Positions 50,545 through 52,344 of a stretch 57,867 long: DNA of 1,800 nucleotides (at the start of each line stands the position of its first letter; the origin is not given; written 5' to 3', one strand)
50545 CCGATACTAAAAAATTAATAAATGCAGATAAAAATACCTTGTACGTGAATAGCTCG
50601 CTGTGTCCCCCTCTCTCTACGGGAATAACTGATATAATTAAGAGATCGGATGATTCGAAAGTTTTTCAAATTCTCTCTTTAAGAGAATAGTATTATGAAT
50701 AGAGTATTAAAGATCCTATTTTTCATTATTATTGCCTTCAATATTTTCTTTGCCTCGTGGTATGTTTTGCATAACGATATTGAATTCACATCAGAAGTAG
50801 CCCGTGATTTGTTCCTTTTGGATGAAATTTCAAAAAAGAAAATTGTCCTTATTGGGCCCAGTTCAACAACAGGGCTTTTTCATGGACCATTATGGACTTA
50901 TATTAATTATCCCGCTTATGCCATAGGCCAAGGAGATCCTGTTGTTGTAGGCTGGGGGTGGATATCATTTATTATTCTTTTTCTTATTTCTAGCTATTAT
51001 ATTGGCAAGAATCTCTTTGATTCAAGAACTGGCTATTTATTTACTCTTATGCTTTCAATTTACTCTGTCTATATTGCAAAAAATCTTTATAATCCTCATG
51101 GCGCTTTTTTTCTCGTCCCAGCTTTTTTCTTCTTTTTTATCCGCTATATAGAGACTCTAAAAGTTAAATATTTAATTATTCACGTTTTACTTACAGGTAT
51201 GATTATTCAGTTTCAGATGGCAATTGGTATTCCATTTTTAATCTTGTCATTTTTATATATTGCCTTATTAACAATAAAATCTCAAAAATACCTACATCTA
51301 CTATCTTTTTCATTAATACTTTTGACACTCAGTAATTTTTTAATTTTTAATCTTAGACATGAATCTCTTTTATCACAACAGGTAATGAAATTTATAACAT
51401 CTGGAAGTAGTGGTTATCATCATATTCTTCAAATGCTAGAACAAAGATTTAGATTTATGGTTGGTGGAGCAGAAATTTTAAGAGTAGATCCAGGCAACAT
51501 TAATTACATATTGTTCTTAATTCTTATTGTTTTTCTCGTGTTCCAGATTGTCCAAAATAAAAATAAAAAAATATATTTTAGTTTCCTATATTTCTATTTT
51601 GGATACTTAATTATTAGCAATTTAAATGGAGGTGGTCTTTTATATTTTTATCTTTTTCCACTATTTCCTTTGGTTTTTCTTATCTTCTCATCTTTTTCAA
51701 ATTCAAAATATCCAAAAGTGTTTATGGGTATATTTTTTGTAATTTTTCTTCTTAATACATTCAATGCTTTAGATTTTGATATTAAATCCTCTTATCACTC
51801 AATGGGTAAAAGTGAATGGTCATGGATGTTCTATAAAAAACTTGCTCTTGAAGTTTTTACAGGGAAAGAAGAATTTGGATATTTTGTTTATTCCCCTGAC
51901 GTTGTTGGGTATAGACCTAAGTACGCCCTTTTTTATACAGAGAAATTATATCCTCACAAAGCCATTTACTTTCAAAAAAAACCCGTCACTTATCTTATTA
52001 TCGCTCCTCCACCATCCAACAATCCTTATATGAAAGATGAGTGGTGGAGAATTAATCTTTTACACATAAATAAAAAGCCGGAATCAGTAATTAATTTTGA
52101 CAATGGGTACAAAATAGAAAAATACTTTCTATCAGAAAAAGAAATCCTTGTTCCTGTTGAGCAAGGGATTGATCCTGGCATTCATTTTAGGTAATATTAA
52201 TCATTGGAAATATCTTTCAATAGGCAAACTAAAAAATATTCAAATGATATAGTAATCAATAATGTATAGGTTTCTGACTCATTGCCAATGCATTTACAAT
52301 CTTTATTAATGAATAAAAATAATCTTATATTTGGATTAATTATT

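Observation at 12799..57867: Hyper-paralogous GT-C super-locus: about 19 membrane glycosyltransferase-like genes in 47 kb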

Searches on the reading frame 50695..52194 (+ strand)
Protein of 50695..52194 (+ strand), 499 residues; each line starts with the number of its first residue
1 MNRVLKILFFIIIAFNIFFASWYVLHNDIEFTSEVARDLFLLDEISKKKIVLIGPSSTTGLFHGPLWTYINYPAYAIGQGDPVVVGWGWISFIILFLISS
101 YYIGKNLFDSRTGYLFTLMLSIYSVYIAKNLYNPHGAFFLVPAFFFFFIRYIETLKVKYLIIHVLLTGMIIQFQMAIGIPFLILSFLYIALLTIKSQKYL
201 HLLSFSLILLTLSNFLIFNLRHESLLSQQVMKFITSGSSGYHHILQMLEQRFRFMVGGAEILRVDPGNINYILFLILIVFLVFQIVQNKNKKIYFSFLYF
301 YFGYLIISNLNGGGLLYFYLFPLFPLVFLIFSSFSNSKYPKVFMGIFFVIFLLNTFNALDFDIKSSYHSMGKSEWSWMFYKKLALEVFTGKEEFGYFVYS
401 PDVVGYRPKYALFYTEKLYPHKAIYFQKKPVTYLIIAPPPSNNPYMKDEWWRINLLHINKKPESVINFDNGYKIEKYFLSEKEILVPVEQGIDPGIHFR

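Call 6: search_protein_families(library=pfam, proteins=[window:50695-52194:+], max_evalue=0.01)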
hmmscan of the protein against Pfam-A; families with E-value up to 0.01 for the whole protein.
window:50695-52194:+ (499 aa): 0 families

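Call 11: search_protein_families(library=ncbifam, proteins=[window:50695-52194:+], max_evalue=0.01)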
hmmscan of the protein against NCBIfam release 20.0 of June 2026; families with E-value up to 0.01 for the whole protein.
window:50695-52194:+ (499 aa): 0 families

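Call 32: find_homologous_proteins(query=window:50695-52194:+)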
Query window:50695-52194:+ (499 aa): 400 proteins with E <= 0.001 among 8000 candidates; the best 120 are listed.
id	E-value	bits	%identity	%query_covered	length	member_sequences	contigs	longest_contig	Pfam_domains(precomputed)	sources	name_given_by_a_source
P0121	0.0e+0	1100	100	100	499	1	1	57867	-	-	-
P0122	6.1e-245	832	75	100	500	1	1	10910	-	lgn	-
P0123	7.3e-204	697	63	100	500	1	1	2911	-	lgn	-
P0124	1.8e-202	692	61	100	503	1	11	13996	-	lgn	-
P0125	6.9e-202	690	62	100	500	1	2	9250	-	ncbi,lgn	-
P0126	2.9e-201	688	63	100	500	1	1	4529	-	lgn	-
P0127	2.0e-200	685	62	99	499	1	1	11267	-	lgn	-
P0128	7.6e-200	684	61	100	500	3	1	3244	-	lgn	-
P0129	1.0e-198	680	60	100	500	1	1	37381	PF13231.13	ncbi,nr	ncbi:MAG: hypothetical protein Q8P80_02435 [Candidatus Levybacteria bacterium]|nr:hypothetical prote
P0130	2.2e-198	679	61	100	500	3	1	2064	-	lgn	-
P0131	1.5e-197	676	60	100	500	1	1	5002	-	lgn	-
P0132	4.9e-197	674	61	100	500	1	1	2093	-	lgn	-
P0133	5.3e-197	674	62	100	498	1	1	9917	-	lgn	-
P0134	7.2e-196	670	61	100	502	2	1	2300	-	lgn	-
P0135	1.3e-194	666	61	98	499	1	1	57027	-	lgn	-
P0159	5.2e-172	592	54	100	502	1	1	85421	PF13231.13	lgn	-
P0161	4.3e-171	589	53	100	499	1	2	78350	-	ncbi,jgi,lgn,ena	-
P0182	8.7e-155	535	50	100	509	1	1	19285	PF13231.13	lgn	-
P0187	3.7e-152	526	50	100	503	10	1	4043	PF13231.13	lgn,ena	-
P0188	5.1e-152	526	50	100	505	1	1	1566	PF13231.13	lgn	-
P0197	4.0e-148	513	51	96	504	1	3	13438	PF13231.13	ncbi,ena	-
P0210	1.6e-145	504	49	96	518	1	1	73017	PF13231.13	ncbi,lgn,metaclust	metaclust:status=active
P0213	3.7e-145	503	48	99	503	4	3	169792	PF13231.13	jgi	-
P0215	6.3e-145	502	49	100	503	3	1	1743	PF13231.13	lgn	-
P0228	9.4e-144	499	47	100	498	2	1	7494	PF13231.13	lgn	-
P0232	1.7e-143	498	50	100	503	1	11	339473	PF13231.13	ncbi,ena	-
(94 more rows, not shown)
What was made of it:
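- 50695..52194 (+): Divergent PMT_2/GT39-like GT-C (499 aa, about 8 TM). Some orthologues carry PF13231 and are named 'glycosyltransferase family 39' or 'ArnT-like' (call 32).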

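Call 33: find_encoding_contigs(protein=P0161, flank=10000, max_places=1)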
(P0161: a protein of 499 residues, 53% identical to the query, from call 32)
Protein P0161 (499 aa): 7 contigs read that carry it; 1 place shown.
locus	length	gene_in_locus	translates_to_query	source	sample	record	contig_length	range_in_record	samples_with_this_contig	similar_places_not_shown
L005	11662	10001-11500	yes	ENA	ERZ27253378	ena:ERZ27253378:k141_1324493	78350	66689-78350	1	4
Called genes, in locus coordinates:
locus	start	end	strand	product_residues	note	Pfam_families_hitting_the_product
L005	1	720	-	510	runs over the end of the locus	PF10131:PTPS_related (weak)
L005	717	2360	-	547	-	PF02366:PMT (weak), PF13231:PMT_2 (weak)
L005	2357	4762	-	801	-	PF09586:YfhO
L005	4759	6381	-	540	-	PF10131:PTPS_related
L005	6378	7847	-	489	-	PF13231:PMT_2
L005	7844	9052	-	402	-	PF26314:MptA_B_family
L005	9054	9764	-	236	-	PF00535:Glycos_transf_2, PF10111:Glyco_tranf_2_2 (weak)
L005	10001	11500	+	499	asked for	-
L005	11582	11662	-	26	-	?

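Call 47: search_protein_families(library=pfam, proteins=[window:50695-52194:+], max_evalue=10)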
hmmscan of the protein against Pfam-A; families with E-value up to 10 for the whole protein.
window:50695-52194:+ (499 aa): 0 families

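Call 78: find_encoding_contigs(protein=P0135, flank=10000, max_places=1)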
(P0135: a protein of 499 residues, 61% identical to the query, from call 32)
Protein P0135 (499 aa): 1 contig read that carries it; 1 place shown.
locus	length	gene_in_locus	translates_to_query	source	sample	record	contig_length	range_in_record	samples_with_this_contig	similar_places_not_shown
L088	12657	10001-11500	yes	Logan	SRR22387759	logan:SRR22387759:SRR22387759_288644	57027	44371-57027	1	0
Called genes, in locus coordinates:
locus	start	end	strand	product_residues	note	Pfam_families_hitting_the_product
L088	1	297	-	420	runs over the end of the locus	PF01566:Nramp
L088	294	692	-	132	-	-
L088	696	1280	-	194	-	PF18933:PsbP_2 (weak)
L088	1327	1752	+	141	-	-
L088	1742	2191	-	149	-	PF01243:PNPOx_N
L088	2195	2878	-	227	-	PF00106:adh_short, PF13561:adh_short_C2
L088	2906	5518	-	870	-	PF07517:SecA_DEAD, PF01043:SecA_PP_bind, PF21090:P-loop_SecA, PF07516:SecA_SW, PF02810:SEC-C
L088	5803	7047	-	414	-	PF02403:Seryl_tRNA_N, PF00587:tRNA-synt_2b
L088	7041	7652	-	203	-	PF01725:Ham1p_like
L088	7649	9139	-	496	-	PF01336:tRNA_anti-codon, PF00152:tRNA-synt_2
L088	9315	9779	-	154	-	PF03449:GreA_GreB_N, PF01272:GreA_GreB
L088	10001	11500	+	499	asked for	-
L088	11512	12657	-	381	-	?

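Call 79: find_encoding_contigs(protein=P0129, flank=10000, max_places=1)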
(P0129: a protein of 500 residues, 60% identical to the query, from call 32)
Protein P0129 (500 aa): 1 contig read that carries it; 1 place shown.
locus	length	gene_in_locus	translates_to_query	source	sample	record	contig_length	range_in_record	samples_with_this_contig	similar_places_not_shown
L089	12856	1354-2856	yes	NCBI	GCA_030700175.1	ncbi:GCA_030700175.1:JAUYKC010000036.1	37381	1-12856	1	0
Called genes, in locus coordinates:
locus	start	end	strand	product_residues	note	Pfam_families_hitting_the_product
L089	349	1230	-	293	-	PF00561:Abhydrolase_1, PF12697:Abhydrolase_6, PF03096:Ndr (faint), PF12146:Hydrolase_4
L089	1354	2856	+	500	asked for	PF13231:PMT_2 (weak)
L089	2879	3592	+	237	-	PF04542:Sigma70_r2 (faint)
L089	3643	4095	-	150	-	-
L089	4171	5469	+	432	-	PF03447:NAD_binding_3, PF00742:Homoserine_dh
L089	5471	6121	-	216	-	PF13623:SurA_N_2 (faint), PF09312:SurA_N (weak), PF13624:SurA_N_3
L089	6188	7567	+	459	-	PF01545:Cation_efflux, PF16916:ZT_dimer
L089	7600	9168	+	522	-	PF22148:Fervidolysin_NPro-like, PF00082:Peptidase_S8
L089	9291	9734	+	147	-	-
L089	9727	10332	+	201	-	PF04203:Sortase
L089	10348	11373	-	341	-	PF00353:HemolysinCabind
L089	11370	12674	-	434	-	PF00717:Peptidase_S24 (weak), PF00932:LTD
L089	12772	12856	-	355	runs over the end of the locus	PF12389:Peptidase_M73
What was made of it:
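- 50695..52194 (+): Its position varies between genomes (calls 33, 78, 79).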
